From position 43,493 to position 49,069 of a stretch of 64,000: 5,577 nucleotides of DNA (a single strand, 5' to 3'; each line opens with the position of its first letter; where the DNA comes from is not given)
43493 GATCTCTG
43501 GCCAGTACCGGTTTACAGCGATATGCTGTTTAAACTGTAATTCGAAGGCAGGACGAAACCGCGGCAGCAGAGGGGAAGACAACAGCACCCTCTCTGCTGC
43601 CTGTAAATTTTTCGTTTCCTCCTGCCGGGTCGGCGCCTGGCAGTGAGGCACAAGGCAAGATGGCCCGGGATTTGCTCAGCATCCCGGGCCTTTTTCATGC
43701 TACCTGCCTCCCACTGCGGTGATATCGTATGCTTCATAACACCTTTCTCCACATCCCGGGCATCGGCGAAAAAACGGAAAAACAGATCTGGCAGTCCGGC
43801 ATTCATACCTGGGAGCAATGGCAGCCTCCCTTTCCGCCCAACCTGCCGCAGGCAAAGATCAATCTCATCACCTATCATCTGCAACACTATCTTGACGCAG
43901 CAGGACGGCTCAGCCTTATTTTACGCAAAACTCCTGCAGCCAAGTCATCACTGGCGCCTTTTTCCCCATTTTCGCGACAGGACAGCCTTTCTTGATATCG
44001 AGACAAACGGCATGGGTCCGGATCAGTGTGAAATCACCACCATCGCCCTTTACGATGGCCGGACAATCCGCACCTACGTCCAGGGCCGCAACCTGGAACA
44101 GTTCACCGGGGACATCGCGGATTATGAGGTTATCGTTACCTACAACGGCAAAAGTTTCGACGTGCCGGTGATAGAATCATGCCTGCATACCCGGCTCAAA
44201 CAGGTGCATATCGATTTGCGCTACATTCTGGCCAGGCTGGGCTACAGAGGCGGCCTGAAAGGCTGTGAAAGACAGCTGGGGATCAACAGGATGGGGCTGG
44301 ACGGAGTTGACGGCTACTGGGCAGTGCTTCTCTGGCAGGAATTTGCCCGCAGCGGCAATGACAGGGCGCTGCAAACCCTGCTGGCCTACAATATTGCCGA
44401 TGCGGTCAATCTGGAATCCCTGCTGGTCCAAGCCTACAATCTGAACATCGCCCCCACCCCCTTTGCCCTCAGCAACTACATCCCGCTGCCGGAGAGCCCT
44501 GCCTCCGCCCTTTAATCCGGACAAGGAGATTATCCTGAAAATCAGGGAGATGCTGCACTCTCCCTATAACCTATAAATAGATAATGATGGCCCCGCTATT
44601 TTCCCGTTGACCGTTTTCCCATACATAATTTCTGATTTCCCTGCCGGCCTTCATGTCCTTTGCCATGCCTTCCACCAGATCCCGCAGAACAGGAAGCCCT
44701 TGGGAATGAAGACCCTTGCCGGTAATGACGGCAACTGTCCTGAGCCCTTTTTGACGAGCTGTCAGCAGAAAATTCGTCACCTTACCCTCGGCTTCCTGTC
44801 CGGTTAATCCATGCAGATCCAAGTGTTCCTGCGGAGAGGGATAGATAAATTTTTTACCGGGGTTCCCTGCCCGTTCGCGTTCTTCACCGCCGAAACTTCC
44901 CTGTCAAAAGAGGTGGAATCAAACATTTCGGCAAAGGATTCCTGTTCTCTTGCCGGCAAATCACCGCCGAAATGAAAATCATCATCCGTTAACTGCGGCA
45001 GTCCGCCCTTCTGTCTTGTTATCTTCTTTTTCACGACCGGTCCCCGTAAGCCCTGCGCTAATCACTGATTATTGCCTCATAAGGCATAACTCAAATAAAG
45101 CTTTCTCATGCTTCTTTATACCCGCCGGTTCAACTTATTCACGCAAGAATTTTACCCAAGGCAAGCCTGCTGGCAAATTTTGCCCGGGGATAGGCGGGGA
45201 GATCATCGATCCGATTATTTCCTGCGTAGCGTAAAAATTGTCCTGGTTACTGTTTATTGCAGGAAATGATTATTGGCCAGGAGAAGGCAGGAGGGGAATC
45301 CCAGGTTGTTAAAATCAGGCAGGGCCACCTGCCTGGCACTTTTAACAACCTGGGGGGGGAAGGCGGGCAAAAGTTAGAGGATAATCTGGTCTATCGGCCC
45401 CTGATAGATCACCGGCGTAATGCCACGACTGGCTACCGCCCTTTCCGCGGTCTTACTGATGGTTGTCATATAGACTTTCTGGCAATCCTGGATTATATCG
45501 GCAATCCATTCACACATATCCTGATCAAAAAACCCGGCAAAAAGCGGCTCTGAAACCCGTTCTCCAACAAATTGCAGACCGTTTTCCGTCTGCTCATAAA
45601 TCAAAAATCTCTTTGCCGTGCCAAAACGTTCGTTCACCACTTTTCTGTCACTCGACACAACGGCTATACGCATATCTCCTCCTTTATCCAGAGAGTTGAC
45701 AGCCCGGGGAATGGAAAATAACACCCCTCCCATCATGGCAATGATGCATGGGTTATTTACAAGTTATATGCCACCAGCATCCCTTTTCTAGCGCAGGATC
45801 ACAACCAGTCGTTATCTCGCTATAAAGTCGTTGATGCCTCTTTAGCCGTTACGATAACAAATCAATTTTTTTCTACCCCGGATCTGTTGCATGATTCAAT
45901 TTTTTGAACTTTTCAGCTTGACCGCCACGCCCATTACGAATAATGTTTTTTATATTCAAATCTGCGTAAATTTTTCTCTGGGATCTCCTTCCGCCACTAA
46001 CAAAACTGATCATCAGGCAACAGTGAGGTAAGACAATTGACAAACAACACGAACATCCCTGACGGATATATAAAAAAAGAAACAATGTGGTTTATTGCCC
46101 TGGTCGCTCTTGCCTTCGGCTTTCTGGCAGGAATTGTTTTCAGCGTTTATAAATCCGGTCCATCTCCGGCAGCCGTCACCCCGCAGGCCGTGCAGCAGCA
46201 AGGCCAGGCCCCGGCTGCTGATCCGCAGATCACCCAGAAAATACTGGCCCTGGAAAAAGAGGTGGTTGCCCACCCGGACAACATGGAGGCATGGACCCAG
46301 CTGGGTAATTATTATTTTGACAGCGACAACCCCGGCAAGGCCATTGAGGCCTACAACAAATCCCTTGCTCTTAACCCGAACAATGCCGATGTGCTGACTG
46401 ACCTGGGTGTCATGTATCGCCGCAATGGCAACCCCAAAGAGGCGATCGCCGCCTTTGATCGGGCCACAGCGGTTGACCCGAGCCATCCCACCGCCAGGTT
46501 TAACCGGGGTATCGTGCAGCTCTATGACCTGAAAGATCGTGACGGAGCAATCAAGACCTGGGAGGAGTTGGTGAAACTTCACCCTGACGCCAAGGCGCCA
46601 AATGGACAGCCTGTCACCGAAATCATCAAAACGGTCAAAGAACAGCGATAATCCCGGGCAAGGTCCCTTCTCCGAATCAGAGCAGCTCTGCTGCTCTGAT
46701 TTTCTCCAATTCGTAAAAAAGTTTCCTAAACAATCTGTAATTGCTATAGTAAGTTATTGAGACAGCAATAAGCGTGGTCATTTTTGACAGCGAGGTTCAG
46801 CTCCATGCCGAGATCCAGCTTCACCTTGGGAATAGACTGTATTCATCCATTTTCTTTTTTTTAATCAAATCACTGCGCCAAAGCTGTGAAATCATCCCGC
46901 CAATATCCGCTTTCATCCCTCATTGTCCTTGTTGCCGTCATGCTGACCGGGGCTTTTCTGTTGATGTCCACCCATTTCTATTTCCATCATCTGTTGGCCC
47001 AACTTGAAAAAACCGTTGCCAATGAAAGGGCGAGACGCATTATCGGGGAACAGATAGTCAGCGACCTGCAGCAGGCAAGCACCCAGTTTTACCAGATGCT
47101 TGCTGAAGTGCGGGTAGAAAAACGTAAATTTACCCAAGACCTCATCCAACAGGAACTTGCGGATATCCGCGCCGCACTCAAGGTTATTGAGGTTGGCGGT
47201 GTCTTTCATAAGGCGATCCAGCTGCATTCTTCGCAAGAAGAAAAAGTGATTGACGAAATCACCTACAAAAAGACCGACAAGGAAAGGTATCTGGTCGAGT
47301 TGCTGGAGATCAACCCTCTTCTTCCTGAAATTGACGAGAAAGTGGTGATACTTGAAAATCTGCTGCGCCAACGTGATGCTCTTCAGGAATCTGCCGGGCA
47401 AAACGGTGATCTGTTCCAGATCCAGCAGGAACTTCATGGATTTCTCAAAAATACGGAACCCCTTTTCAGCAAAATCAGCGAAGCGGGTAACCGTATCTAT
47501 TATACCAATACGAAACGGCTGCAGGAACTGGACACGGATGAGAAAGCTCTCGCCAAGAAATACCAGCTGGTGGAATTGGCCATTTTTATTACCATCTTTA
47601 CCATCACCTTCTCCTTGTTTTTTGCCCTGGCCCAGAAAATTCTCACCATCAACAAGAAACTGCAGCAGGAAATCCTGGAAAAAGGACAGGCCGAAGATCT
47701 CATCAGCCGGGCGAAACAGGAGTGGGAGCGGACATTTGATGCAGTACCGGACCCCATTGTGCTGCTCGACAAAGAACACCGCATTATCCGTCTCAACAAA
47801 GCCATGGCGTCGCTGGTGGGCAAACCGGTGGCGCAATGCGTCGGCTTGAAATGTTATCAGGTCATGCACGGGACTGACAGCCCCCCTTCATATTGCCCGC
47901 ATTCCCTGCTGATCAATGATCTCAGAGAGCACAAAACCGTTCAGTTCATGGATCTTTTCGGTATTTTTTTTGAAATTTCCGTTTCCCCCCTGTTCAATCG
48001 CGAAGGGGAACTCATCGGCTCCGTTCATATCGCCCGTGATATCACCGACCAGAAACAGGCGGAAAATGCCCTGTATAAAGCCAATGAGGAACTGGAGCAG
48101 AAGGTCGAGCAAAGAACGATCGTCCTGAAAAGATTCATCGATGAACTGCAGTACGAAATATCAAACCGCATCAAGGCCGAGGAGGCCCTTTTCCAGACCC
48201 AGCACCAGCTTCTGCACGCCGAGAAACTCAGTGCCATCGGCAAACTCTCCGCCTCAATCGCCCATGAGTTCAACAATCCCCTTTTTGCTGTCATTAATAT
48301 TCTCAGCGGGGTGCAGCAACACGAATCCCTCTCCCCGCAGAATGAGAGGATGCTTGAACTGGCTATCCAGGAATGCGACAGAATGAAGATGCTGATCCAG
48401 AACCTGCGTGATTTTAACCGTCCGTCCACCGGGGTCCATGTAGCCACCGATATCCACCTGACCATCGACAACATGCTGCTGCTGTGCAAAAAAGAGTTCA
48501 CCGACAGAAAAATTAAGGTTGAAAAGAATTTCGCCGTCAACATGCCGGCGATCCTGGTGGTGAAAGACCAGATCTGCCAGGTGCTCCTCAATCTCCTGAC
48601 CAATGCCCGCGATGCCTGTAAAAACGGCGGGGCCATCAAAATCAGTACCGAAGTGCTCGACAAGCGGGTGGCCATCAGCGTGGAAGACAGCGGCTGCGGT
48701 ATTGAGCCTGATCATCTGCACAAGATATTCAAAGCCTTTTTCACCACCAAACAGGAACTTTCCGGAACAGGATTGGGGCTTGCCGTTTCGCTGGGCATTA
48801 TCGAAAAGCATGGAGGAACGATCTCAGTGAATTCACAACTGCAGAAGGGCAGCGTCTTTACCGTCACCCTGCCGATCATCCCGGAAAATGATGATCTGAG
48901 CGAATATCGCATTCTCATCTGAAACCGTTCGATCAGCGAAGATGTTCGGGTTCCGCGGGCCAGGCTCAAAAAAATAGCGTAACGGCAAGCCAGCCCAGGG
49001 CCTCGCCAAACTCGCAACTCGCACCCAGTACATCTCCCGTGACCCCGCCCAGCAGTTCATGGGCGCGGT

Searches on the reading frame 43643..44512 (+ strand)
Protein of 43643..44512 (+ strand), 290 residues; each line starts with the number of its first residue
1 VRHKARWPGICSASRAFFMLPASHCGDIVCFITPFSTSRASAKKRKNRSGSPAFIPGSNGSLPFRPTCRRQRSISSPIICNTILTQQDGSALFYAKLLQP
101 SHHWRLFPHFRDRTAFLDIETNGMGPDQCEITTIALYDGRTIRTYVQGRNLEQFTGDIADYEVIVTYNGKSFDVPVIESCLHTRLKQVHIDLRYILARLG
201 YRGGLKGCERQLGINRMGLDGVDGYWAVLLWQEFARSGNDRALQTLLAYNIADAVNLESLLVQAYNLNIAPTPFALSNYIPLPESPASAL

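Call 89: search_protein_families(library=pfam, proteins=[window:43643-44512:+], max_evalue=0.00001)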
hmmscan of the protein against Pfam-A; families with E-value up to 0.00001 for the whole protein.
window:43643-44512:+ (290 aa): 1 family
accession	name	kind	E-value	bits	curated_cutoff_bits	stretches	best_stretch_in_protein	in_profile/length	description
PF13482.12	RNase_H_2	-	2.3e-37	129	22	1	115-263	1-163/165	RNase_H superfamily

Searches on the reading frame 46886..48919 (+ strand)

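Call 89: search_protein_families(library=pfam, proteins=[window:46886-48919:+], max_evalue=0.00001)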
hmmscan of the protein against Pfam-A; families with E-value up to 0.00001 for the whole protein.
window:46886-48919:+ (678 aa): 6 families
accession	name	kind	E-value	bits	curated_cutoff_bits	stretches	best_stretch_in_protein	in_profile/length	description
PF02518.31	HATPase_c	-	1.1e-26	93.9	26.4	1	560-664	3-109/111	Histidine kinase-, DNA gyrase B-, and HSP90-like ATPase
PF08448.16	PAS_4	-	2.4e-13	50.7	23.1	1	284-390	1-109/110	PAS fold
PF13426.13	PAS_9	-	3.1e-11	43.9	27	1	288-388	1-103/103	PAS domain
PF00989.32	PAS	-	6.7e-11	42.6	22.6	1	279-386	2-113/113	PAS fold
PF00512.31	HisKA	-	4.7e-10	39.8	26.9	1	452-515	3-65/66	His Kinase A (phospho-acceptor) domain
PF13188.13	PAS_8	-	3.9e-06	27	21.8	0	280-321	3-41/65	PAS domain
